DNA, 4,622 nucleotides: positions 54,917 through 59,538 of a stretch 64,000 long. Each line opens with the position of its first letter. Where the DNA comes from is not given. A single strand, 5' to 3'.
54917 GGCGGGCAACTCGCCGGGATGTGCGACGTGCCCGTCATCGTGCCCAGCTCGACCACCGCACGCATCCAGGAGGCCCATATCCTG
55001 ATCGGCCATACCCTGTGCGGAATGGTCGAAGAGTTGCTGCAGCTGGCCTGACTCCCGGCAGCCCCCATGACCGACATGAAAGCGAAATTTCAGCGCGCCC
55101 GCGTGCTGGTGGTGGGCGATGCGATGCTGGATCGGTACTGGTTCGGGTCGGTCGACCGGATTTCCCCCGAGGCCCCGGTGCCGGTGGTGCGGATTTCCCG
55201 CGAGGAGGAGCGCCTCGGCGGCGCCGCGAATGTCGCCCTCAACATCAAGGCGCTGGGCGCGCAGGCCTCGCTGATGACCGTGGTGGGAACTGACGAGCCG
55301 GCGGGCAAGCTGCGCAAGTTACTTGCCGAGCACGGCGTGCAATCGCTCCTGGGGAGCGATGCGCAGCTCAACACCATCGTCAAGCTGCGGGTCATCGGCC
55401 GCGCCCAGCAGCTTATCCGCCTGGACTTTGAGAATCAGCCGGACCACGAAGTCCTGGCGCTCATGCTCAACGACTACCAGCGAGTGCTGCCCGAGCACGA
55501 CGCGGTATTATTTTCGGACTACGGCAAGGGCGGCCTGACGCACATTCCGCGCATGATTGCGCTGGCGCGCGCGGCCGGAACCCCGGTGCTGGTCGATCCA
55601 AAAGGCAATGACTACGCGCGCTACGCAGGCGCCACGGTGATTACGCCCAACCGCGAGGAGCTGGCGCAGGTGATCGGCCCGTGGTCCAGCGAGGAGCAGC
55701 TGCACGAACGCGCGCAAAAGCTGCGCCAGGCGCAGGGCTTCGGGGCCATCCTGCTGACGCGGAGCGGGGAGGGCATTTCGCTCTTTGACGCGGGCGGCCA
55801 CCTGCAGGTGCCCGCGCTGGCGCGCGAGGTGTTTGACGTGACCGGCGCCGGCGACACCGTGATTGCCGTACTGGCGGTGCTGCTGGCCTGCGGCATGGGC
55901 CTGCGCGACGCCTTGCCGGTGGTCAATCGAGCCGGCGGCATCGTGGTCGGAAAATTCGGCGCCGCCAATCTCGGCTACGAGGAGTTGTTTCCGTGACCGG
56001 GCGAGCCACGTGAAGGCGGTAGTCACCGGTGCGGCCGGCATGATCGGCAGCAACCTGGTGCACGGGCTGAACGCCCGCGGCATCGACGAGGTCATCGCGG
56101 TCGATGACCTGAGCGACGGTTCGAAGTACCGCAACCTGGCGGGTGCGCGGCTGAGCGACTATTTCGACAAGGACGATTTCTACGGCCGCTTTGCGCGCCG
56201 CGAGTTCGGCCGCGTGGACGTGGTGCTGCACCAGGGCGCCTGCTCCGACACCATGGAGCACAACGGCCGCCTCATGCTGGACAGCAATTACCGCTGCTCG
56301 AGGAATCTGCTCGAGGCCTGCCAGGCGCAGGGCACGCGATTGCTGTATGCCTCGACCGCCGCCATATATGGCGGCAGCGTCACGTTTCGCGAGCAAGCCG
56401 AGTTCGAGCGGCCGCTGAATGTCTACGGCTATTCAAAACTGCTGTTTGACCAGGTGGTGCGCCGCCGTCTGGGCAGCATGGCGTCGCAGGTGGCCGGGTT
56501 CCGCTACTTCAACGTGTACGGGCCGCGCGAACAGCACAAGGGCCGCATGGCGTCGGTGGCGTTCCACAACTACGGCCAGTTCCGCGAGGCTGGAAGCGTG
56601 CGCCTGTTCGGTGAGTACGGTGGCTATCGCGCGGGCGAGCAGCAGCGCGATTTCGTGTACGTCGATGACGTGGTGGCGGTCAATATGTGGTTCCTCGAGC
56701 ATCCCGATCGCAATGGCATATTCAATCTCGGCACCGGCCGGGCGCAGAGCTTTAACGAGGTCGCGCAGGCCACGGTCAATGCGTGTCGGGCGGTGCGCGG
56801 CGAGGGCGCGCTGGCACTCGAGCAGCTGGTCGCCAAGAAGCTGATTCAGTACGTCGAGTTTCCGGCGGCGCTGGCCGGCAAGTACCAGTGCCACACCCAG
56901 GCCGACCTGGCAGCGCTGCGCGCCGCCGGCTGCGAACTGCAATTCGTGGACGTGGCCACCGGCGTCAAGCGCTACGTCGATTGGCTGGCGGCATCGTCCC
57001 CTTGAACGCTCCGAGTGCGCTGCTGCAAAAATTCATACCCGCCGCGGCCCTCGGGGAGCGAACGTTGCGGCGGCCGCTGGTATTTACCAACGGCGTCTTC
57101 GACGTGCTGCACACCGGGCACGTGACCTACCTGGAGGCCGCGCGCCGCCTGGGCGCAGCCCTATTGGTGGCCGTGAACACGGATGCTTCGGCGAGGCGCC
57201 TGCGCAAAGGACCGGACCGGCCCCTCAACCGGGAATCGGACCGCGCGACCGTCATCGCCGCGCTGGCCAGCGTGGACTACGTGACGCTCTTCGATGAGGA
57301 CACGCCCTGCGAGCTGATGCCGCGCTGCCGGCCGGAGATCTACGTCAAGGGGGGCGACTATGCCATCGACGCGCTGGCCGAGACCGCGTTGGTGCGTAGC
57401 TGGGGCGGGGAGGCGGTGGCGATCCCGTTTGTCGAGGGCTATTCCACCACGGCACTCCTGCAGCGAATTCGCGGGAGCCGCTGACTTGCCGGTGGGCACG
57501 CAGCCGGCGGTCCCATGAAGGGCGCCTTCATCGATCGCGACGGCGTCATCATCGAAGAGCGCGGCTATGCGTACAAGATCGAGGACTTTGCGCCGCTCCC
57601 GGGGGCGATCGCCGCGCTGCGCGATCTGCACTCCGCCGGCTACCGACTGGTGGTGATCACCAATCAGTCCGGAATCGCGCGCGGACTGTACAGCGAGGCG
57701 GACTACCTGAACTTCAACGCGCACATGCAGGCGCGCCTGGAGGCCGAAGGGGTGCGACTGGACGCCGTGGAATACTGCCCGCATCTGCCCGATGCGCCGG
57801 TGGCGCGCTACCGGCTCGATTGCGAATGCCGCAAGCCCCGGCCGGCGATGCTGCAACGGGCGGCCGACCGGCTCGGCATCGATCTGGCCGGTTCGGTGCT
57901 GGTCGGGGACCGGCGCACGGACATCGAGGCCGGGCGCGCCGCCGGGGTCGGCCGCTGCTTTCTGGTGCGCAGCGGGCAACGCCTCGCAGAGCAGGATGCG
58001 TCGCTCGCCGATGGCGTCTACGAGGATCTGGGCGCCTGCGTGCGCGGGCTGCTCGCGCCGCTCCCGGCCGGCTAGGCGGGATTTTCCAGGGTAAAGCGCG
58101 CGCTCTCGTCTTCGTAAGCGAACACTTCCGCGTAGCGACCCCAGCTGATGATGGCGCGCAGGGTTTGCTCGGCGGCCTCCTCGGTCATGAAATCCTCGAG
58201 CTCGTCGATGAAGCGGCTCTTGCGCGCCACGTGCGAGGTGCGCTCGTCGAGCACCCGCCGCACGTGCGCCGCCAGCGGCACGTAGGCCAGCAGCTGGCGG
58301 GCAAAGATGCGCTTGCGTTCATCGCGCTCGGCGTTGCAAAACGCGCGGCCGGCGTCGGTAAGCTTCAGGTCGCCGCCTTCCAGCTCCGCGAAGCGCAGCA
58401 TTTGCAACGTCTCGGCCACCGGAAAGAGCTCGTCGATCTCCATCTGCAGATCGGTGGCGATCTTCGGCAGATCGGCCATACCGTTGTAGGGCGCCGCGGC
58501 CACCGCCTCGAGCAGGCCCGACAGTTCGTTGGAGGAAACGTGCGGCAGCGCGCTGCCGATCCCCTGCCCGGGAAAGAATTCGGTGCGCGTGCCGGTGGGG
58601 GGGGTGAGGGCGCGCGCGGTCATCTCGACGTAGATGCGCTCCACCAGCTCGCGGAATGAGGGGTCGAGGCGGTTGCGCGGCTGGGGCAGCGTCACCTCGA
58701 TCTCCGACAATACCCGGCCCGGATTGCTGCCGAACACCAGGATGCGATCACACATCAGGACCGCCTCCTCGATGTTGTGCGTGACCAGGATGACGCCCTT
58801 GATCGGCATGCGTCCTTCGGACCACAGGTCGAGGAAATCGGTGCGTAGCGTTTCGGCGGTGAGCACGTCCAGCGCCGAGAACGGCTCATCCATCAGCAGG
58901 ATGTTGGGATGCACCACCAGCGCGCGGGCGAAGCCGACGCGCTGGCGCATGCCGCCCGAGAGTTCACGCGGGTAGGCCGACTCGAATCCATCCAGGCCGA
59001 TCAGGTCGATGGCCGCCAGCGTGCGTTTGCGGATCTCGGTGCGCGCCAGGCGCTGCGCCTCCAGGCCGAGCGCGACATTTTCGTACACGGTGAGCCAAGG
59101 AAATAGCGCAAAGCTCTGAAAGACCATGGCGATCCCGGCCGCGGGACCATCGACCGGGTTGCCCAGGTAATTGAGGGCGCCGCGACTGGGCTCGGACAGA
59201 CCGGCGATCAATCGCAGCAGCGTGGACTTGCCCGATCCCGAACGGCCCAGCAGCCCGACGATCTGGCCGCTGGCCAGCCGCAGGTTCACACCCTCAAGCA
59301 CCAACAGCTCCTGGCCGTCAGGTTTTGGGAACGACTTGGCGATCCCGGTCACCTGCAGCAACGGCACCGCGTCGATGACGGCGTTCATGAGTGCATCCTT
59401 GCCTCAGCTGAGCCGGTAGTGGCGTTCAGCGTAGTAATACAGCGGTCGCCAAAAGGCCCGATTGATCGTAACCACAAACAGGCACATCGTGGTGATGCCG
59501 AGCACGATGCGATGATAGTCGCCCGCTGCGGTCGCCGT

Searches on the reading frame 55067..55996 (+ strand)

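Call 18: search_protein_families(library=pfam, proteins=[window:55067-55996:+])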
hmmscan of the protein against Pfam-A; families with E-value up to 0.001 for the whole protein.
window:55067-55996:+ (309 aa): 2 families
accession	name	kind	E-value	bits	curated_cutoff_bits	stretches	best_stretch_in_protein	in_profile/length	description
PF00294.29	PfkB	-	2.1e-39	136.1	25.8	1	12-301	3-297/302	pfkB family carbohydrate kinase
PF08543.17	Phos_pyr_kin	-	1.7e-06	28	27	1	188-283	119-221/246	Phosphomethylpyrimidine kinase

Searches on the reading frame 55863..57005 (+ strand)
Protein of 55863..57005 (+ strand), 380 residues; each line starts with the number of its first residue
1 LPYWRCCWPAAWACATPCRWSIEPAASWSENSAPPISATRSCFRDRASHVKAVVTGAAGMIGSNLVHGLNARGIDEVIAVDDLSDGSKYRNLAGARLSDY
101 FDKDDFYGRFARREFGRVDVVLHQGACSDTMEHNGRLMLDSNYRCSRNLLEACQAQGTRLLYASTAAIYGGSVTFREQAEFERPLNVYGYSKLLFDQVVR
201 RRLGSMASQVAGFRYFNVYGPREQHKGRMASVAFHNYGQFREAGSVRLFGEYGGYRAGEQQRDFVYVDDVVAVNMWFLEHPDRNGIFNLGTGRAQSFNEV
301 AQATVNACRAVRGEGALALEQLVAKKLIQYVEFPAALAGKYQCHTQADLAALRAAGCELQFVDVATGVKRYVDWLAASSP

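Call 18: search_protein_families(library=pfam, proteins=[window:55863-57005:+])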
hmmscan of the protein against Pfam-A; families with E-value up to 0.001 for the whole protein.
window:55863-57005:+ (380 aa): 6 families
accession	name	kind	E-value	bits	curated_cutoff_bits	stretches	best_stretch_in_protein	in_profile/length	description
PF01370.27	Epimerase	-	7e-46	157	20.9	1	53-290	2-240/240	NAD dependent epimerase/dehydratase family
PF16363.11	GDP_Man_Dehyd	-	1.1e-18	68.3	27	1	54-311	2-270/332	GDP-mannose 4,6 dehydratase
PF04321.23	RmlD_sub_bind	-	6.5e-13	48.8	27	1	52-221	3-154/287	RmlD substrate binding domain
PF01073.25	3Beta_HSD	-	1.8e-09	37.5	22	1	53-229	1-192/280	3-beta hydroxysteroid dehydrogenase/isomerase family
PF07993.18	NAD_binding_4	-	8.1e-06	25.6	20.1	1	115-237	86-224/258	Male sterility protein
PF02719.21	Polysacc_synt_2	-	0.00055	19.7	20.2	0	53-220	2-173/293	Polysaccharide biosynthesis protein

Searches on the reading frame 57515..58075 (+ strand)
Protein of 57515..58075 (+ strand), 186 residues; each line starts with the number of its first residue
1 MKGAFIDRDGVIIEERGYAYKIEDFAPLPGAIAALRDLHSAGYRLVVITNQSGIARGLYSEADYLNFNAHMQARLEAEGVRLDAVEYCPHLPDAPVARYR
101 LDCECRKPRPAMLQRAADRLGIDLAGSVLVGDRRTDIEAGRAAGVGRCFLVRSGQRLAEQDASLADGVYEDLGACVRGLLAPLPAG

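Call 18: search_protein_families(library=pfam, proteins=[window:57515-58075:+])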
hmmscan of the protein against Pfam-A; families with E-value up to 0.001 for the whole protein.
window:57515-58075:+ (186 aa): 6 families
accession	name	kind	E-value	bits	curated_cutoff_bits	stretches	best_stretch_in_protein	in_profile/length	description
PF13242.12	Hydrolase_like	-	1.1e-14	54.5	22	1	105-172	2-72/75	HAD-hyrolase-like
PF00702.32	Hydrolase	-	1.5e-12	48.8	26.4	1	11-144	82-191/191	haloacid dehalogenase-like hydrolase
PF13419.12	HAD_2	-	2.8e-11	44.3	23.8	1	102-146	130-174/178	Haloacid dehalogenase-like hydrolase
PF13344.12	Hydrolase_6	-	3.9e-06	27.3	27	1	5-67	2-56/101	Haloacid dehalogenase-like hydrolase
PF08645.17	PNK3P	-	8.5e-06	26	22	1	22-133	24-126/161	Polynucleotide kinase 3 phosphatase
PF12710.13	HAD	-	1e-05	26.5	27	1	27-140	86-188/189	haloacid dehalogenase-like hydrolase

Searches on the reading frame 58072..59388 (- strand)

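Call 18: search_protein_families(library=pfam, proteins=[window:58072-59388:-])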
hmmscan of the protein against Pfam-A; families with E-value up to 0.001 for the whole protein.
window:58072-59388:- (438 aa): 4 families
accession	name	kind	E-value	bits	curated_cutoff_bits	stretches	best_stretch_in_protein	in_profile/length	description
PF09821.14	AAA_assoc_C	-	5.6e-44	150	27.6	1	308-425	1-118/119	C-terminal AAA-associated domain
PF00005.33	ABC_tran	-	1.9e-32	113.1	25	1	31-170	1-136/137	ABC transporter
PF13304.12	AAA_21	-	2.4e-05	25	27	0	43-67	1-25/304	AAA domain, putative AbiEii toxin, Type IV TA system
PF20703.3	nSTAND1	-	0.00033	20.8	27.1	1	37-189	29-167/379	Novel STAND NTPase 1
